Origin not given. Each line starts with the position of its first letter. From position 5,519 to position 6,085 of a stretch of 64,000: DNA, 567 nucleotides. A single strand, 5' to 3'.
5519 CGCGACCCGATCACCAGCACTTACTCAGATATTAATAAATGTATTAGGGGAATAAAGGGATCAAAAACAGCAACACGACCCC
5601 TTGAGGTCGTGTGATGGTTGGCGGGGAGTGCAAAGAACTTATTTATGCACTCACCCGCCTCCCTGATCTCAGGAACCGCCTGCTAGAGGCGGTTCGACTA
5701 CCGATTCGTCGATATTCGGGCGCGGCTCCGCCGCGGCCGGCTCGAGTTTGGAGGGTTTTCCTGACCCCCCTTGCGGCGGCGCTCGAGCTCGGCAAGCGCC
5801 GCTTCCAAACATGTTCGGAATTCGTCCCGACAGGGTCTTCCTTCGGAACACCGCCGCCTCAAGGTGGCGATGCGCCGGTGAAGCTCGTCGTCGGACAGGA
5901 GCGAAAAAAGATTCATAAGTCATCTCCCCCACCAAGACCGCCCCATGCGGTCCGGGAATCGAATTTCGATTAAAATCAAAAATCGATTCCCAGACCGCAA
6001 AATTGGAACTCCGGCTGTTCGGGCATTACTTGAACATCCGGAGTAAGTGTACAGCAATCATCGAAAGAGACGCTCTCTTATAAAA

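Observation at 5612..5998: Compositionally foreign high-GC island (about 385 bp) with an Arg-rich 72-aa ORF, bounded by a 16-bp inverted repeat and a minus-strand terminator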

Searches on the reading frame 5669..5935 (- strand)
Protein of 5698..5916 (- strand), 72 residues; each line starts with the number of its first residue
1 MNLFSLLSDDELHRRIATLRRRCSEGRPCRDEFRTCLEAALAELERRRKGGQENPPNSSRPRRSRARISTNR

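Call 10: search_protein_families(library=pfam, proteins=[window:5698-5916:-], max_evalue=1)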
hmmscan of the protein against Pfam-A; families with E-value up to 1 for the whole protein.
window:5698-5916:- (72 aa): 0 families

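Call 14: find_encoding_contigs(protein=window:5698-5916:-, flank=10000, max_places=10)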
Protein window:5698-5916:- (72 aa): no gene with exactly this product is on record in the collection.
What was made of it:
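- Tried and rejected: An exact look-up showed that the 72-aa product has never been called as a gene (call 14).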

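Call 15: find_homologous_proteins(query=window:5698-5916:-, max_evalue=1)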
Query window:5698-5916:-: no candidate shares three 5-residue words with the query. No homologue found.

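Call 26: search_protein_families(library=phrogs, proteins=[window:5698-5916:-, window:5669-5935:-], max_evalue=1)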
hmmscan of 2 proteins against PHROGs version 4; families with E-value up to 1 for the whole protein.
window:5698-5916:- (72 aa): 1 family
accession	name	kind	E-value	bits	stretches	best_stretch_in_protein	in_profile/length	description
phrog_14672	-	unknown function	0.061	14.3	1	1-51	1-53/56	-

window:5669-5935:- (88 aa): 0 families

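Call 27: search_protein_families(library=ncbifam, proteins=[window:5698-5916:-, window:5669-5935:-], max_evalue=1)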
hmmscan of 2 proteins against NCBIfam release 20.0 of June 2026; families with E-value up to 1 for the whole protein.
window:5698-5916:- (72 aa): 1 family
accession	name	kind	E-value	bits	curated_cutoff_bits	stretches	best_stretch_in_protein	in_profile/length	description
NF047331.1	phage_HTJ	equivalog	0.00059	19.5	33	2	8-27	30-49/59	phage head-tail joining protein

window:5669-5935:- (88 aa): 0 families

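Call 31: search_solved_structures(query=window:5698-5916:-, max_evalue=10, show_alignments=3)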
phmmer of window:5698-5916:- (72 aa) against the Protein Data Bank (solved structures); distinct sequences matched with E-value up to 10: 16.
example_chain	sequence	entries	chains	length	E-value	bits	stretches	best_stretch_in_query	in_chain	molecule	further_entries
6dzi_Y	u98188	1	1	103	0.092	16.5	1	22-50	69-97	Ribosome hibernation promoting factor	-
6gg9_A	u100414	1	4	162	0.13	16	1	7-35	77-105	Sensory box protein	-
9qed_C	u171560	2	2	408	0.16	15.8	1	11-60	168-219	Protein SLX4IP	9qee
5xg5_A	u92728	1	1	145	0.17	15.7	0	48-59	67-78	MITSUBA-1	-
8q5e_A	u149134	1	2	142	0.26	15.1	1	7-35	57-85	Sensory box protein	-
9ebb_A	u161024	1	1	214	0.32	14.8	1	23-53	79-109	Ribosome hibernation promoting factor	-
5zep_x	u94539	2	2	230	0.61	13.9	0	23-50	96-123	Ribosome hibernation promoting factor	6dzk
29lw_A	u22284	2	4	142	1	13.2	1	9-35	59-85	Sensory box protein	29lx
5luv_A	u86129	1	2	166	1.2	13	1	9-35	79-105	Putative PAS/PAC sensor protein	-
7r4s_A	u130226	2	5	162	1.4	12.8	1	9-35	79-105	Sensory box protein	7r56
3sw1_A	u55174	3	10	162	1.4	12.7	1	9-35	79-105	Sensory box protein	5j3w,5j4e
8a33_A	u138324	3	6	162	1.5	12.7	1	9-35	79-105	Sensory box protein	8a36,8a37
9om3_B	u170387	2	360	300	3.2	11.6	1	10-48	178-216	C3-A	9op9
1i6v_D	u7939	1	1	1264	8.3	10.3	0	17-68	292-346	DNA-DIRECTED RNA POLYMERASE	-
1hqm_D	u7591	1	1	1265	8.6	10.3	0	17-68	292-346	DNA-directed RNA polymerase subunit beta'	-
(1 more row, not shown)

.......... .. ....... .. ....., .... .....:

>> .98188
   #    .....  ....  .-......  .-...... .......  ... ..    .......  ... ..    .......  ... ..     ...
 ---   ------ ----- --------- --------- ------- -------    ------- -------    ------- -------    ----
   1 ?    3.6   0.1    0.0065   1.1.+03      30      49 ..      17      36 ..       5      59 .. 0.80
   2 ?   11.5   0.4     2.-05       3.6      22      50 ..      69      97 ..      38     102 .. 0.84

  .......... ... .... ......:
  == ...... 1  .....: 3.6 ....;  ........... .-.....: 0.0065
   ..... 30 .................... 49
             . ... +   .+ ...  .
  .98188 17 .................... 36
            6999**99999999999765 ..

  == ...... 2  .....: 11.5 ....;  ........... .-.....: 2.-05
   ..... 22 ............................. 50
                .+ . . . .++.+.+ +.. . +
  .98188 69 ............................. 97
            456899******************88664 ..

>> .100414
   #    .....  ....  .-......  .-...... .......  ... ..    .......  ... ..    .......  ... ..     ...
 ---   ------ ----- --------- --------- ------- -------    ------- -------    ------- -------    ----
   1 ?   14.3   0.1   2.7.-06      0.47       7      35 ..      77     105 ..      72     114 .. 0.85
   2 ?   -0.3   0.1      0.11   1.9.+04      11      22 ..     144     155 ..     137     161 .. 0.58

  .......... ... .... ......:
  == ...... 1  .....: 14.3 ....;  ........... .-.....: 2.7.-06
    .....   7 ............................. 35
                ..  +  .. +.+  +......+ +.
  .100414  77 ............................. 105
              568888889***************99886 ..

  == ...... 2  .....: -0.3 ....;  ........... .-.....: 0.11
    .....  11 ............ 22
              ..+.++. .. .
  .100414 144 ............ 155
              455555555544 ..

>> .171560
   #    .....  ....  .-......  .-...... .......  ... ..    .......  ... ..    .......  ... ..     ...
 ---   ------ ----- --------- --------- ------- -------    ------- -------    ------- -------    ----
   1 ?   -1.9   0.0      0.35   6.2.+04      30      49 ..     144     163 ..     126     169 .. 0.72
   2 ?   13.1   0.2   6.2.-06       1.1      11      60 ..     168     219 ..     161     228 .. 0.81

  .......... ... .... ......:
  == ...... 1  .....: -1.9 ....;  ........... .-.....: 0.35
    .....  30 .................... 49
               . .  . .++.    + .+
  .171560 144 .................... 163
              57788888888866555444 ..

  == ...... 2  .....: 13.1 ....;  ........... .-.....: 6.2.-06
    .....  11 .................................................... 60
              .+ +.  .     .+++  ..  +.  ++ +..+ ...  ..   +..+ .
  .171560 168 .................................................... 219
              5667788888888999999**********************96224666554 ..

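Call 33: search_protein_representatives(protein=window:5698-5916:-)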
Query: 72 residues. Proteins with E-value up to 0.001 (for the whole library): 1; up to 1e-10: 0; up to 1e-30: 0. The best 1 are listed.
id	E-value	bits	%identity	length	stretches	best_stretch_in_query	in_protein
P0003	8.0e-04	35.7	36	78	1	6-64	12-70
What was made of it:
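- Homologue: there is a single homologue among 1.84 billion representatives (E = 8e-4, 36% identity, colinear; call 33).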

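Call 36: find_encoding_contigs(protein=P0003, flank=10000, max_places=10)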
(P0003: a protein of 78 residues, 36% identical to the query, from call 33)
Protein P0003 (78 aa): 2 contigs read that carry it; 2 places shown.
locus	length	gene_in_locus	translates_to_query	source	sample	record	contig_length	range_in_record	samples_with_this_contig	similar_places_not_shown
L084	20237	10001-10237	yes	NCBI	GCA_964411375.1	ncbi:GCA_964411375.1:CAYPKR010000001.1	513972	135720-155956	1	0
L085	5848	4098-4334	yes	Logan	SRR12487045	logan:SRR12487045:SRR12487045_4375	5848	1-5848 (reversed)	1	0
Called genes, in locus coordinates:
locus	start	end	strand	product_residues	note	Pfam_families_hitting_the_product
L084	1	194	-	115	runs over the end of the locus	PF00312:Ribosomal_S15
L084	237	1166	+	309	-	PF02899:Phage_int_SAM_1, PF13102:Phage_int_SAM_5 (weak), PF13495:Phage_int_SAM_4 (weak), PF00589:Phage_integrase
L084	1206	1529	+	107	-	-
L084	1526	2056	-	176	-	-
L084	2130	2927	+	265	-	PF03372:Exo_endo_phos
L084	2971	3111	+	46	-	-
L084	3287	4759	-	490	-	PF01743:PolyA_pol, PF12627:PolyA_pol_RNAbd, PF01966:HD, PF13735:tRNA_NucTran2_2 (weak)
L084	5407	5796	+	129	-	PF02021:UPF0102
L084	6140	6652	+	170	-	PF04542:Sigma70_r2, PF08281:Sigma70_r4_2, PF04545:Sigma70_r4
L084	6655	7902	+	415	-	PF18915:DUF5667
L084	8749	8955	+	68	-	-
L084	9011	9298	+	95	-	-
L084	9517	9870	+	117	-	-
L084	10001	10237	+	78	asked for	-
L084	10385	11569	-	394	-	PF00089:Trypsin (weak), PF13365:Trypsin_2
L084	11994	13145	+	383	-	PF01078:Mg_chelatase (faint), PF05496:RuvB_N, PF07728:AAA_5 (weak), PF13173:AAA_14 (weak), PF13191:AAA_16 (faint), PF00004:AAA, PF16193:AAA_assoc_2, PF12002:MgsA_C, +1 more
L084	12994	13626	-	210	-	-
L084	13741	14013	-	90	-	PF00216:Bac_DNA_binding, PF18291:HU-HIG (weak)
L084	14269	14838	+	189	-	PF00800:PDT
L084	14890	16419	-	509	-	PF12072:RNase_Y_N, PF00013:KH_1, PF01966:HD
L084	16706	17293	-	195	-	PF00574:CLP_protease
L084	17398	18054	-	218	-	PF07486:Hydrolase_2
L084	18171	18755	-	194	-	-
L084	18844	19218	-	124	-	-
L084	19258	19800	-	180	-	-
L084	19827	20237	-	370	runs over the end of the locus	PF05697:Trigger_N, PF05698:Trigger_C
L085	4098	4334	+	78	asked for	-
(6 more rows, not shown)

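Call 42: find_homologous_proteins(query=A1, max_evalue=10)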
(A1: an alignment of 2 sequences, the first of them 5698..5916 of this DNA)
Query A1 (2 sequences) (72 aa, profile of the alignment): 1 proteins with E <= 10 among 31 candidates.
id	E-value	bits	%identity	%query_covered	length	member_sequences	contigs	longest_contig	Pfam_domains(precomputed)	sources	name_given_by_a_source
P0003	4.6e-42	160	35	94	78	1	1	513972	-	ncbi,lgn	-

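Call 44: find_related_loci(query=A1, collection=viral_contigs, flank=5000)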
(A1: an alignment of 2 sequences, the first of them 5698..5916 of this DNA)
Query A1 (72 aa) in viral_contigs; peptide patterns used: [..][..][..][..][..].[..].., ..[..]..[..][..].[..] (x = any residue, [..] = any of these).
37 stretches matched a pattern, but none encodes a relative of the query by tblastn (E <= 1e-3).
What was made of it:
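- Closest known: Phage head-tail joining protein family NF047331. Different: No phage genes lie nearby, and there are no IMG/VR relatives (call 44).
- Tried and rejected: IMG/VR gave no match with the protein profile (call 44).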
